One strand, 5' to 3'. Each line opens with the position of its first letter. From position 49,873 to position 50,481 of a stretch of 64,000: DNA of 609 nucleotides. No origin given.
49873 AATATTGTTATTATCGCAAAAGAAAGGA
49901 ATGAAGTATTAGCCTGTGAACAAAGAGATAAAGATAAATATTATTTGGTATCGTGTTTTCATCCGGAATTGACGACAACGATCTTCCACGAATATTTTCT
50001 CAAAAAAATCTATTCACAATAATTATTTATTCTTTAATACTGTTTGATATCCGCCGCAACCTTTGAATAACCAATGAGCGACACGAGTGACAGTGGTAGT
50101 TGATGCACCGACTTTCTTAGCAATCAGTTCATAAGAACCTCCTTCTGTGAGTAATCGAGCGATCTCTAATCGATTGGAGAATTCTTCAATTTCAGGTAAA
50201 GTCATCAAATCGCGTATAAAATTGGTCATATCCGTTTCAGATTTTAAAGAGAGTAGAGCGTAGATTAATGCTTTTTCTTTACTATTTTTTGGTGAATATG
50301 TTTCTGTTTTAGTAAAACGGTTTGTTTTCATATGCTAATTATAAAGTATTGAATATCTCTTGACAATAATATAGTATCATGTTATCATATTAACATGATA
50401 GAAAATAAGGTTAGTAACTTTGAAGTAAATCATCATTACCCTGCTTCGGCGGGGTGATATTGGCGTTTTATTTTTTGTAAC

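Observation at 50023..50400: TrpR/YerC-like regulator divergent from the his operon, with a perfect palindromic operator over the promoter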

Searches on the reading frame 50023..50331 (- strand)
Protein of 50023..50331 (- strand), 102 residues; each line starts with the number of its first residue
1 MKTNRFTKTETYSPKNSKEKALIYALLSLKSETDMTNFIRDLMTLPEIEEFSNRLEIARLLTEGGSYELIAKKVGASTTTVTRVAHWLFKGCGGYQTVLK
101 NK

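Call 3: search_protein_families(library=pfam, proteins=[window:50023-50331:-], max_evalue=0.01)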
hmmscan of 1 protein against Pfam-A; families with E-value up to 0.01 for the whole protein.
window:50023-50331:- (102 aa): 4 families
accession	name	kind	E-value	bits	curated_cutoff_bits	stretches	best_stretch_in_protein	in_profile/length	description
PF01371.25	Trp_repressor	-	1.3e-17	64.1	27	1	20-101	4-86/88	Trp repressor protein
PF13936.12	HTH_38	-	3.6e-05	23.9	27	1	51-84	7-40/44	Helix-turn-helix domain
PF13384.12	HTH_23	-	0.0003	20.9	24.6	1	53-87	6-40/50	Homeodomain-like domain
PF13518.12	HTH_28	-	0.0053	17.2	25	1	54-85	2-33/52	Helix-turn-helix domain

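Call 4: search_protein_families(library=ncbifam, proteins=[window:50023-50331:-], max_evalue=0.01)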
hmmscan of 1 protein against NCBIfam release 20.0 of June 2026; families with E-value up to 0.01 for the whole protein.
window:50023-50331:- (102 aa): 2 families
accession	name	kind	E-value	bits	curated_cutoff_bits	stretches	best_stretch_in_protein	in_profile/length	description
TIGR02531.1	yecD_yerC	hypoth_equivalog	1.2e-17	64.1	42.2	1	20-100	6-86/88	YerC/YecD family TrpR-related protein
TIGR01321.1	TrpR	equivalog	2.8e-05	24.5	67.25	1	19-86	9-77/94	trp operon repressor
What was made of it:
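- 50023..50331 (-): hisR-like gene (YerC/YecD branch of the TrpR family), 102 aa. Pfam PF01371 and NCBIfam TIGR02531 score above their cut-offs (calls 3, 4).
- On HisR (YerC-type TrpR-family histidine repressor): TIGR01321 (TrpR) scores 24.5 against a cut-off of 67 (calls 3, 4).
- Checked: The true TrpR model TIGR01321 scores only 24.5 bits against a cut-off of 67 (calls 3, 4).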

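Call 7: find_homologous_proteins(query=window:50023-50331:-, max_evalue=0.001)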
Query window:50023-50331:- (102 aa): 335 proteins with E <= 0.001 among 338 candidates; the best 120 are listed.
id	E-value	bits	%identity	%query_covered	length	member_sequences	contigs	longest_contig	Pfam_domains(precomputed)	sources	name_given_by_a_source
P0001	1.5e-59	216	100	100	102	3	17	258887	PF01371.26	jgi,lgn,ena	-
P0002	6.3e-48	179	81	100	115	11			PF01371.26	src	-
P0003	1.3e-41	158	77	96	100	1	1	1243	PF01371.26,PF13384.13,PF13936.13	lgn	-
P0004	3.5e-40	154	73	94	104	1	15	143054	PF01371.26,PF13384.13,PF13936.13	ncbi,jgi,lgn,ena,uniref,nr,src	ncbi:hypothetical protein A2954_03750 [Candidatus Roizmanbacteria bacterium RIFCSPLOWO2_01_FULL_37_1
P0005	9.5e-40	152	72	100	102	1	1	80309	PF01371.26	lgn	-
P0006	2.5e-39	151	73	92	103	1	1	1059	PF01371.26,PF13384.13,PF13936.13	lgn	-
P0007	1.0e-38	149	72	94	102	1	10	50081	PF01371.26,PF13384.13,PF13936.13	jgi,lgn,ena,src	-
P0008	1.2e-38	149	70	97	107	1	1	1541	PF01371.26,PF13384.13,PF13936.13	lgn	-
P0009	1.6e-38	148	75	90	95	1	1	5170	PF01371.26,PF13384.13,PF13936.13,PF13542.13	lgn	-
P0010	7.1e-38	146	67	100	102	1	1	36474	PF01371.26,PF13384.13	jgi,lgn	-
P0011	9.3e-38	146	73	97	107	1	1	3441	PF01371.26,PF13384.13,PF13936.13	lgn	-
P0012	1.0e-37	146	71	94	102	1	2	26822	PF01371.26,PF13384.13,PF13936.13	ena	-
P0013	1.6e-37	145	71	95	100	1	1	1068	PF01371.26,PF13936.13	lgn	-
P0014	2.1e-37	145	70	98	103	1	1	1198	PF01371.26,PF13384.13,PF13936.13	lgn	-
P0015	3.7e-37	144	70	95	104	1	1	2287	PF01371.26,PF13384.13,PF13936.13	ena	-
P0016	3.8e-37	144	73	91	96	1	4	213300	PF01371.26,PF13384.13,PF13542.13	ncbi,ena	-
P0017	4.1e-37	144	65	99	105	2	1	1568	PF01371.26,PF13384.13,PF13936.13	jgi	jgi:TrpR-related protein YerC/YecD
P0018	6.8e-37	143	71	93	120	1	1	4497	PF01371.26,PF13384.13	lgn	-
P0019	7.8e-37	143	70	94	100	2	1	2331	PF01371.26,PF13384.13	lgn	-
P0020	9.1e-37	143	71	93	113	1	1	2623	PF01371.26,PF13384.13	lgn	-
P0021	9.9e-37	143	68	95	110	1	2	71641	PF01371.26,PF13384.13,PF13936.13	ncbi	-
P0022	1.2e-36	142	72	91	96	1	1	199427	PF01371.26,PF13384.13,PF13542.13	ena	-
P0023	2.0e-36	142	70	97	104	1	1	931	PF01371.26,PF13384.13,PF13936.13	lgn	-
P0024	4.5e-36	141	71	96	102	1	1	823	PF01371.26,PF13384.13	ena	-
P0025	7.4e-36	140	68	94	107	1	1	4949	PF01371.26,PF13384.13,PF13936.13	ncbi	-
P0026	9.1e-36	140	68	98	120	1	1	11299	PF01371.26,PF13384.13,PF13936.13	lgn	-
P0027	9.5e-36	140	67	94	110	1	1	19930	PF01371.26,PF13384.13,PF13936.13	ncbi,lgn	-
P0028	1.2e-35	139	69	93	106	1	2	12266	PF01371.26,PF13384.13,PF13936.13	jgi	jgi:TrpR-related protein YerC/YecD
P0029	1.3e-35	139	69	97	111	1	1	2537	PF01371.26,PF13384.13,PF13936.13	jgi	jgi:TrpR-related protein YerC/YecD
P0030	1.3e-35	139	68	93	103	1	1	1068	PF01371.26,PF13384.13,PF13936.13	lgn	-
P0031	1.6e-35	139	71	93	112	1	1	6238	PF01371.26,PF13384.13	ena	-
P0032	1.9e-35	139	66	95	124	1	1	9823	PF01371.26,PF13384.13,PF13936.13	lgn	-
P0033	1.9e-35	139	68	97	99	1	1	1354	PF01371.26,PF13384.13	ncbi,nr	ncbi:MAG: TrpR like protein, YerC/YecD [uncultured bacterium]|nr:MAG: TrpR like protein, YerC/YecD [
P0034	2.2e-35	138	68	89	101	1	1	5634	PF01371.26,PF13384.13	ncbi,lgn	-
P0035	2.4e-35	138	66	93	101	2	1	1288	PF01371.26,PF13384.13,PF13936.13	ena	-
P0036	3.2e-35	138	64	93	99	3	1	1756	PF01371.26,PF13384.13,PF13936.13,PF13542.13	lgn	-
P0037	3.3e-35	138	63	96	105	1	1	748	PF01371.26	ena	-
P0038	3.8e-35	138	65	95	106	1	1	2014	PF01371.26,PF13384.13,PF13936.13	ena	-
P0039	7.8e-35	137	68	95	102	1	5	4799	PF01371.26,PF13384.13,PF13936.13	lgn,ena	-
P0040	1.2e-34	136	65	95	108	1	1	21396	PF01371.26,PF13384.13,PF13936.13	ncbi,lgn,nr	ncbi:hypothetical protein HY214_02880 [Candidatus Roizmanbacteria bacterium]|nr:hypothetical protein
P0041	1.2e-34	136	65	93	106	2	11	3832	PF01371.26,PF13384.13,PF13936.13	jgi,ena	-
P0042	2.0e-34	135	70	94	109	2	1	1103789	PF01371.26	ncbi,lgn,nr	ncbi:MAG: hypothetical protein HYW86_05105 [Candidatus Roizmanbacteria bacterium]|nr:MAG: hypothetic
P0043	2.8e-34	135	67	92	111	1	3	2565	PF01371.26,PF13384.13,PF13936.13,PF13542.13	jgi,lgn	-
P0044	3.0e-34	135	67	94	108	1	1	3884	PF01371.26,PF13384.13,PF13936.13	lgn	-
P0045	3.6e-34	135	65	93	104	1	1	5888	PF01371.26,PF13384.13,PF13936.13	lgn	-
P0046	3.8e-34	134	64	93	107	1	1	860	PF01371.26,PF13384.13,PF13936.13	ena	-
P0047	4.4e-34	134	67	93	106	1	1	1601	PF01371.26,PF13384.13,PF13936.13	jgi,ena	-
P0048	5.4e-34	134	64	93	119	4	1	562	PF01371.26,PF13384.13,PF13936.13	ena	-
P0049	5.4e-34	134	65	93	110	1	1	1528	PF01371.26,PF13384.13,PF13936.13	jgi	jgi:TrpR-related protein YerC/YecD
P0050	7.9e-34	133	65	96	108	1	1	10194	PF01371.26,PF13384.13,PF13936.13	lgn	-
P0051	8.5e-34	133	65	94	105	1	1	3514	PF01371.26,PF13384.13,PF13936.13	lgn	-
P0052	8.6e-34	133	66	94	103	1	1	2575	PF01371.26,PF13384.13,PF13936.13,PF13542.13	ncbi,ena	-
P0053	8.8e-34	133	69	89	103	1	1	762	PF01371.26,PF13384.13,PF13936.13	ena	-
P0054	9.1e-34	133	70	95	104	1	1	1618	PF01371.26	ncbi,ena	-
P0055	9.8e-34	133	63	90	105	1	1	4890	PF01371.26,PF13384.13,PF13936.13,PF13542.13,PF08281.19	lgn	-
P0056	1.1e-33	133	64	94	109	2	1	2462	PF01371.26,PF13384.13,PF13936.13,PF13542.13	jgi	-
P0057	1.4e-33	133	63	95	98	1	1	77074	PF01371.26,PF13384.13,PF13936.13,PF13542.13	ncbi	-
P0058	1.5e-33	133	64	93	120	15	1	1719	PF01371.26,PF13384.13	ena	-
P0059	1.5e-33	133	63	93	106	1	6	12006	PF01371.26,PF13384.13,PF13936.13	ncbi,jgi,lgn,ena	-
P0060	2.4e-33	132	65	95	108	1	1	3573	PF01371.26,PF13384.13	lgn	-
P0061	2.5e-33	132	64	94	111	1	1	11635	PF01371.26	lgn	-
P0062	2.7e-33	132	69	92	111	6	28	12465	PF01371.26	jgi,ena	-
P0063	2.8e-33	132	62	93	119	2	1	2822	PF01371.26,PF13384.13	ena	-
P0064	3.3e-33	131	67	94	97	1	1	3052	PF01371.26,PF13384.13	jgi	-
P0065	3.9e-33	131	64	96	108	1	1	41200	PF01371.26,PF13384.13,PF13936.13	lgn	-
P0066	4.4e-33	131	65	94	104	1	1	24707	PF01371.26,PF13384.13,PF13936.13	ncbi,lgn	-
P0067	7.1e-33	130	63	92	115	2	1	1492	PF01371.26,PF13384.13,PF13936.13,PF13518.13,PF08281.19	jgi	-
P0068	7.7e-33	130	64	95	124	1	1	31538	PF01371.26,PF13384.13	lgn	-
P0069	8.7e-33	130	68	95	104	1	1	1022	PF01371.26,PF13384.13,PF13936.13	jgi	jgi:TrpR-related protein YerC/YecD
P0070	9.3e-33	130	62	98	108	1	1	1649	PF01371.26,PF13384.13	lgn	-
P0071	9.4e-33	130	64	89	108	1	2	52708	PF01371.26,PF13384.13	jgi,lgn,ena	-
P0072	9.9e-33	130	64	96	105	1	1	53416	PF01371.26,PF13384.13,PF13936.13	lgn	-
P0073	1.0e-32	130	63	94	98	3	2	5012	PF01371.26,PF13384.13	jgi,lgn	-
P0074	1.0e-32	130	67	93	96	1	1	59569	PF01371.26,PF13384.13,PF13936.13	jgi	jgi:TrpR-related protein YerC/YecD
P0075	1.5e-32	129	65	94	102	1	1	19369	PF01371.26,PF13384.13,PF13936.13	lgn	-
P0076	1.5e-32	129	67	92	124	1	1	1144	PF01371.26,PF13384.13,PF13936.13,PF13542.13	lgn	-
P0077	1.5e-32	129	68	89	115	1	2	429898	PF01371.26,PF13936.13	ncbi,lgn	-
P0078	1.5e-32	129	65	93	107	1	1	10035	PF01371.26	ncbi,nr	ncbi:hypothetical protein HGB07_02575 [Candidatus Roizmanbacteria bacterium]|nr:hypothetical protein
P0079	1.6e-32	129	65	97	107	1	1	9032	PF01371.26,PF13384.13,PF13936.13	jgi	-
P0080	1.7e-32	129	64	93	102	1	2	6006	PF01371.26,PF13384.13,PF13936.13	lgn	-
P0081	1.7e-32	129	65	97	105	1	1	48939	PF01371.26,PF13384.13,PF13936.13,PF08281.19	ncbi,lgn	-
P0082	1.9e-32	129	66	93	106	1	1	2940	PF01371.26,PF13384.13,PF13936.13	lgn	-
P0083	2.8e-32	128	68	90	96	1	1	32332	PF01371.26,PF13384.13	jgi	-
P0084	3.4e-32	128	63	97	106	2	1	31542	PF01371.26,PF13384.13,PF13936.13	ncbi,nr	ncbi:MAG TPA: YerC/YecD family TrpR-related protein [Patescibacteria group bacterium]|nr:YerC/YecD f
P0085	4.3e-32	128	64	93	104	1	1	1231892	PF01371.26,PF13384.13,PF13936.13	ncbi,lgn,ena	-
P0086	4.7e-32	128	66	93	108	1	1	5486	PF01371.26,PF13384.13,PF13936.13,PF13542.13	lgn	-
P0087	8.8e-32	127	60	96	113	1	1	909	PF01371.26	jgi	jgi:TrpR-related protein YerC/YecD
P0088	9.5e-32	127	67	88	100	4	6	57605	PF01371.26,PF13384.13,PF13936.13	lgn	-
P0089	1.0e-31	127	61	96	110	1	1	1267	PF01371.26,PF13384.13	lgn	-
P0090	1.0e-31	127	65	92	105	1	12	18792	PF01371.26,PF13384.13,PF13936.13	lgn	-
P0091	1.1e-31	127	64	98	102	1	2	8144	PF01371.26,PF13384.13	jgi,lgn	jgi:TrpR-related protein YerC/YecD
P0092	1.6e-31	126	63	98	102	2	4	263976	PF01371.26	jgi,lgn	jgi:TrpR-related protein YerC/YecD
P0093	1.8e-31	126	69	91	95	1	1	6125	PF01371.26,PF13384.13,PF13936.13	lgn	-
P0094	1.8e-31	126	61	96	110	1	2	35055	PF01371.26,PF13384.13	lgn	-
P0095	1.9e-31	126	63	97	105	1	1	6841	PF01371.26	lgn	-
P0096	2.1e-31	126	68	92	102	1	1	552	PF01371.26,PF13384.13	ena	-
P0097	2.2e-31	126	65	94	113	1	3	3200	PF01371.26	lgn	-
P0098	2.2e-31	126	65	97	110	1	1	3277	PF01371.26,PF13384.13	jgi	jgi:TrpR-related protein YerC/YecD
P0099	2.3e-31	126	61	98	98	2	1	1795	PF01371.26,PF13384.13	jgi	-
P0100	3.3e-31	125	63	93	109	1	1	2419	PF01371.26,PF13384.13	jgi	-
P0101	3.4e-31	125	63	94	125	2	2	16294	PF01371.26,PF13384.13,PF13936.13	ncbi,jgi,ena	-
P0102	3.7e-31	125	60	96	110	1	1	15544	PF01371.26,PF13384.13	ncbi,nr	ncbi:MAG: YerC/YecD family TrpR-related protein [Candidatus Roizmanbacteria bacterium]|nr:YerC/YecD 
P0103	4.2e-31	125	60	96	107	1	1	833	PF01371.26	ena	-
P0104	4.4e-31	125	63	98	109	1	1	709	PF01371.26,PF13384.13,PF13936.13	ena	-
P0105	4.5e-31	125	60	94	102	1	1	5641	PF01371.26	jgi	-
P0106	8.1e-31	124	59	96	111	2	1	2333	PF01371.26,PF13384.13,PF13936.13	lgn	-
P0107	1.0e-30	124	76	78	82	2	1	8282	PF01371.26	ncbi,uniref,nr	ncbi:hypothetical protein A3F34_02965 [Candidatus Roizmanbacteria bacterium RIFCSPHIGHO2_12_FULL_44_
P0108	1.0e-30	123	64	93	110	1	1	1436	PF01371.26,PF13384.13,PF13936.13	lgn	-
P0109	1.4e-30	123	66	90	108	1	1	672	PF01371.26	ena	-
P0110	1.6e-30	123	74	76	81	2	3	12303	PF01371.26,PF13384.13,PF13936.13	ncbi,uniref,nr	ncbi:hypothetical protein A2866_04200 [Candidatus Roizmanbacteria bacterium RIFCSPHIGHO2_01_FULL_39_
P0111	1.9e-30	123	66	89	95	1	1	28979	PF01371.26,PF13384.13,PF13936.13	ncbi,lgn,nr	ncbi:MAG: YerC/YecD family TrpR-related protein [bacterium]|nr:YerC/YecD family TrpR-related protein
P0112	2.1e-30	123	60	99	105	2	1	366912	PF01371.26,PF13384.13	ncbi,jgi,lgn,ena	ncbi:MAG: YerC/YecD family TrpR-related protein [Patescibacteria group bacterium]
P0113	2.1e-30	122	61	93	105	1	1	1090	PF01371.26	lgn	-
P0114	2.7e-30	122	61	90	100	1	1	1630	PF01371.26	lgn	-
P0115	3.0e-30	122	62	96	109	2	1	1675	PF01371.26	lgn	-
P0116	3.1e-30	122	61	97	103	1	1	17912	PF01371.26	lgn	-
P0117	3.1e-30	122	64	92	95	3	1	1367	PF01371.26,PF13384.13,PF13936.13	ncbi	-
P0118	3.2e-30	122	65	95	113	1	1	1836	PF01371.26,PF13384.13,PF13936.13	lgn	-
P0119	3.6e-30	122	75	75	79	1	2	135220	PF01371.26,PF13384.13,PF13936.13,PF13551.13,PF13542.13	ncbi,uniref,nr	ncbi:hypothetical protein A2767_04120 [Candidatus Roizmanbacteria bacterium RIFCSPHIGHO2_01_FULL_35_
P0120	3.6e-30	122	68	89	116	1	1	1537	PF01371.26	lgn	-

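Call 15: find_encoding_contigs(protein=P0001, flank=10000, max_places=6)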
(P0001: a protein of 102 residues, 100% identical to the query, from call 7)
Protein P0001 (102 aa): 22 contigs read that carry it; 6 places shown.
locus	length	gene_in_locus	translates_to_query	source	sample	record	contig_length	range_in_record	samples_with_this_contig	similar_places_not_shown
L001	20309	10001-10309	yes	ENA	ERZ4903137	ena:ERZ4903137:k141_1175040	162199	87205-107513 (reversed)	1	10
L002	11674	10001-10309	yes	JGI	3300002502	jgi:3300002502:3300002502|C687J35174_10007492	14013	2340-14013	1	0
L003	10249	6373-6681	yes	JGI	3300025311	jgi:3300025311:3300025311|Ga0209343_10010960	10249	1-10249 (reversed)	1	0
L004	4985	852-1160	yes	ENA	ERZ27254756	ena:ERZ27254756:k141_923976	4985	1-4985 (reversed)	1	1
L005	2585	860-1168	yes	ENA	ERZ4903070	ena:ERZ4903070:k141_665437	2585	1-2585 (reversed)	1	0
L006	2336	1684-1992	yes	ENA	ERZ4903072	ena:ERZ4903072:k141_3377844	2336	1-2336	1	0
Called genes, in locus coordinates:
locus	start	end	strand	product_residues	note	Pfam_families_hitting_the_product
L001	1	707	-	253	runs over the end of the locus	PF02463:SMC_N, PF00005:ABC_tran, PF00004:AAA (faint), PF13304:AAA_21 (faint)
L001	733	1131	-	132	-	PF02082:Rrf2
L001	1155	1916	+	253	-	PF18916:Lycopene_cyc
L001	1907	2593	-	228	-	PF01411:tRNA-synt_2c, PF07973:tRNA_SAD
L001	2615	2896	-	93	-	PF01503:PRA-PH, PF03819:MazG (weak)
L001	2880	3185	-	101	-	PF01502:PRA-CH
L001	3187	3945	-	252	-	PF00977:His_biosynth, PF01207:Dus (weak), PF03060:NMO (faint)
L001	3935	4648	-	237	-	PF00977:His_biosynth, PF01207:Dus (faint)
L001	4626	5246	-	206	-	PF00117:GATase, PF01174:SNO (weak), PF07722:Peptidase_C26 (faint)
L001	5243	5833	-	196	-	PF00475:IGPD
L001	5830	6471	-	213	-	PF00702:Hydrolase, PF08282:Hydrolase_3 (faint), PF13419:HAD_2, PF13242:Hydrolase_like (weak)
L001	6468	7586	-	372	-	PF00155:Aminotran_1_2, PF01053:Cys_Met_Meta_PP, PF04864:Alliinase_C (faint)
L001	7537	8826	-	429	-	PF00815:Histidinol_dh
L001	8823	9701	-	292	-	PF01634:HisG, PF08029:HisG_C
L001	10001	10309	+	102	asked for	PF01371:Trp_repressor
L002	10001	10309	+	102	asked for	PF01371:Trp_repressor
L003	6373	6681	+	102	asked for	PF01371:Trp_repressor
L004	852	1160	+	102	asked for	PF01371:Trp_repressor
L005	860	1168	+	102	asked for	PF01371:Trp_repressor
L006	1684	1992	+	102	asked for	PF01371:Trp_repressor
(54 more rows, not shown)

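Call 17: find_related_loci(query=A1, collection=genome_contigs, flank=10000)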
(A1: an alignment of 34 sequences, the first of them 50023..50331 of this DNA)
Query A1 (102 aa) in genome_contigs; peptide patterns used: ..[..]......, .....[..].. (x = any residue, [..] = any of these).
182 stretches matched a pattern; 101 encode a relative of the query (tblastn E <= 1e-3); the best 80 are kept; 80 distinct loci.
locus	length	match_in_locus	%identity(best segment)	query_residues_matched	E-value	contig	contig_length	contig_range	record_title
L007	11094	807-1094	72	5-100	7e-45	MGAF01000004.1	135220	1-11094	MAG: Candidatus Roizmanbacteria bacterium RIFCSPLOWO2_01_FULL_35_13 rifcsplowo2_01_scaffold_110, whole genome shotgun se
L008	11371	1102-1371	71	6-95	2e-42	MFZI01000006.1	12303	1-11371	MAG: Candidatus Roizmanbacteria bacterium RIFCSPHIGHO2_01_FULL_39_8 rifcsphigho2_01_scaffold_12750, whole genome shotgun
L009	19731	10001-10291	65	5-101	6e-41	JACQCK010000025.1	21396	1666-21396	MAG: Candidatus Roizmanbacteria bacterium isolate NC_groundwater_966_Pr1_S-0.2um_45_16 Montesol18-Sp2_coassembly_scaffol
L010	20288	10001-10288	70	5-100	3e-40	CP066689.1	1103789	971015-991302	MAG: Candidatus Roizmanbacteria bacterium isolate NC_groundwater_538_Ag_S-0.1um_35_236 chromosome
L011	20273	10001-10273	68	10-100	6e-40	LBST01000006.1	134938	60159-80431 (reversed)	MAG: Candidatus Roizmanbacteria bacterium GW2011_GWC1_37_12 US38_C0006, whole genome shotgun sequence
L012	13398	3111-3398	65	6-101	2e-39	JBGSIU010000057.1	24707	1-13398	MAG: Patescibacteria group bacterium isolate JTS-AC14 k141_303255, whole genome shotgun sequence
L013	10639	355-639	63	6-100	3e-39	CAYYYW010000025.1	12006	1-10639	MAG TPA_asm: uncultured Gammaproteobacteria bacterium isolate SRP178699_co1_35 genome assembly, contig: NODE_7169_length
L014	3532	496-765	69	12-101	4e-39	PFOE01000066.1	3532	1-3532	MAG: Candidatus Roizmanbacteria bacterium CG_4_10_14_0_2_um_filter_36_35 CG_4_10_14_0.2_scaffold_17113_c, whole genome s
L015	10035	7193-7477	65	6-100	4e-39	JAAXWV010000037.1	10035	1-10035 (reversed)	MAG: Candidatus Roizmanbacteria bacterium isolate W9_Combined_metabat2_043 W9_Combined_metabat2_043_NODE_3858, whole gen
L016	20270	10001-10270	68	10-99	7e-39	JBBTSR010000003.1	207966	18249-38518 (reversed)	MAG: Patescibacteria group bacterium isolate H41-bin132_1 H41_bin132_1_000000000003, whole genome shotgun sequence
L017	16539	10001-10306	65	2-100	1e-38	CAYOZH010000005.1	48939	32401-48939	MAG TPA_asm: uncultured Gammaproteobacteria bacterium isolate binchicken_co135_53 genome assembly, contig: NODE_1517_len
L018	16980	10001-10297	63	2-100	1e-38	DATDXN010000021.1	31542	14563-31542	MAG TPA_asm: Patescibacteria group bacterium isolate SMAG_U8140 k141_572046, whole genome shotgun sequence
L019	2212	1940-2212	67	10-100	7e-39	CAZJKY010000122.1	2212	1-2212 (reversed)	MAG TPA_asm: uncultured Gammaproteobacteria bacterium isolate binchicken_co220_67 genome assembly, contig: NODE_35432_le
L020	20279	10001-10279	73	8-100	1e-43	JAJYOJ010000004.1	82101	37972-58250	MAG: bacterium isolate DBS2-5.bin32 NODE_151_length_82101_cov_4.927367, whole genome shotgun sequence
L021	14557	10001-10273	66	10-100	3e-38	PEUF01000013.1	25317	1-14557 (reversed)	MAG: Candidatus Roizmanbacteria bacterium CG02_land_8_20_14_3_00_36_15 CG02_land_8_20_14_3.00_150_scaffold_722_c, whole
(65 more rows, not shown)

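Call 34: search_solved_structures(query=window:50023-50331:-, max_evalue=0.01, show_alignments=3)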
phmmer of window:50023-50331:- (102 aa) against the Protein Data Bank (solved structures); distinct sequences matched with E-value up to 0.01: 4.
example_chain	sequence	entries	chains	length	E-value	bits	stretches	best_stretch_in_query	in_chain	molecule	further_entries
3g1c_A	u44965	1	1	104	7.6e-12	48.6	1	20-99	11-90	The TrpR like protein from Eubacterium eligens ATCC 27750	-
3frw_A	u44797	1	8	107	2.8e-11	46.8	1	21-99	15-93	Putative Trp repressor protein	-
3kor_A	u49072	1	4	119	4.1e-10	43.1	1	22-99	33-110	Possible Trp repressor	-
8vd6_A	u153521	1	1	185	0.0092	19.6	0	44-81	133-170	CAP REPEAT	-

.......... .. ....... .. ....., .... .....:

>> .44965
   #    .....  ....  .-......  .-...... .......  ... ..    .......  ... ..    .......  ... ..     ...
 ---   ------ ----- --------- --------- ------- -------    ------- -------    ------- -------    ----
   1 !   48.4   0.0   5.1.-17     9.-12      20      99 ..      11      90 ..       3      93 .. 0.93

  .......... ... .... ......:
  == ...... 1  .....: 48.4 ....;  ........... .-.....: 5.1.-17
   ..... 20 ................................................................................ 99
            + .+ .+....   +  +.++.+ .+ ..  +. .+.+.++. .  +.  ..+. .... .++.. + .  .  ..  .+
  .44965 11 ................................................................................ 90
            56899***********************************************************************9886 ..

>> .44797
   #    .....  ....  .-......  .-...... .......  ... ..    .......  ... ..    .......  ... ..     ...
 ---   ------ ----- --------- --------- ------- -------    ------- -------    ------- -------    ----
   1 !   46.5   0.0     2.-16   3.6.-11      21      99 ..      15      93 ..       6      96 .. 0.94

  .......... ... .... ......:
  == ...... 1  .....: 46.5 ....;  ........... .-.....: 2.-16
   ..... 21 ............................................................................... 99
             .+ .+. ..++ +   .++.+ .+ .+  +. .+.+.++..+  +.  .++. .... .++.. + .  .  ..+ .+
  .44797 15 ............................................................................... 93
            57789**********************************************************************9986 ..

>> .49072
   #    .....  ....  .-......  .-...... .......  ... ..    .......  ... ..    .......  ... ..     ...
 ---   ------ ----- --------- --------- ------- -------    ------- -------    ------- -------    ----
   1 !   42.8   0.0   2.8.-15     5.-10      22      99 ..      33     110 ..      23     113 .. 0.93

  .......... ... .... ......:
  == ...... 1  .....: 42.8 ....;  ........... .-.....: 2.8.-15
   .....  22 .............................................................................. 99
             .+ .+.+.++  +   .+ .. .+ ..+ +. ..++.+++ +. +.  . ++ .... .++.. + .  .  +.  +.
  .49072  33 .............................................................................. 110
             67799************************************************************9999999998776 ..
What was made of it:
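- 50023..50331 (-): No E. coli TrpR chain scored below E 0.01 (call 34).
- On HisR (YerC-type TrpR-family histidine repressor): The PDB neighbours are 3G1C, 3FRW and 3KOR (call 34).
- It belongs to the YerC/YecD family (calls 3, 4), and its closest solved structures are HisR-type proteins (call 34). The recognition helix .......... aligns with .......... of E. eligens HisR (call 34).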

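Call 59: find_encoding_contigs(protein=P0005, flank=3000, max_places=2)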
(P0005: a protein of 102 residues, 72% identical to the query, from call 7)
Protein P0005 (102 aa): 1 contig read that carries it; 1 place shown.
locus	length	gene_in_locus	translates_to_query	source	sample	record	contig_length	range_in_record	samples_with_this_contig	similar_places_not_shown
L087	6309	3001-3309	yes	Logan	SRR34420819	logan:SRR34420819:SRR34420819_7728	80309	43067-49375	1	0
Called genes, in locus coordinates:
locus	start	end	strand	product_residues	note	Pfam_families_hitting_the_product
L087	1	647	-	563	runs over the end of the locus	PF00155:Aminotran_1_2, PF04864:Alliinase_C, PF00702:Hydrolase, PF13419:HAD_2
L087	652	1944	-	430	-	PF00815:Histidinol_dh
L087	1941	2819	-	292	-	PF01634:HisG, PF08029:HisG_C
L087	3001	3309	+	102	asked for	PF01371:Trp_repressor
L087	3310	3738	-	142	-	-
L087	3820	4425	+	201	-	PF02592:Vut_1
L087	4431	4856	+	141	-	-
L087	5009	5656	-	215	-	PF21780:DUF6875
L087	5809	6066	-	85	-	PF01371:Trp_repressor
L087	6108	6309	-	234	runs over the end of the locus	PF08713:DNA_alkylation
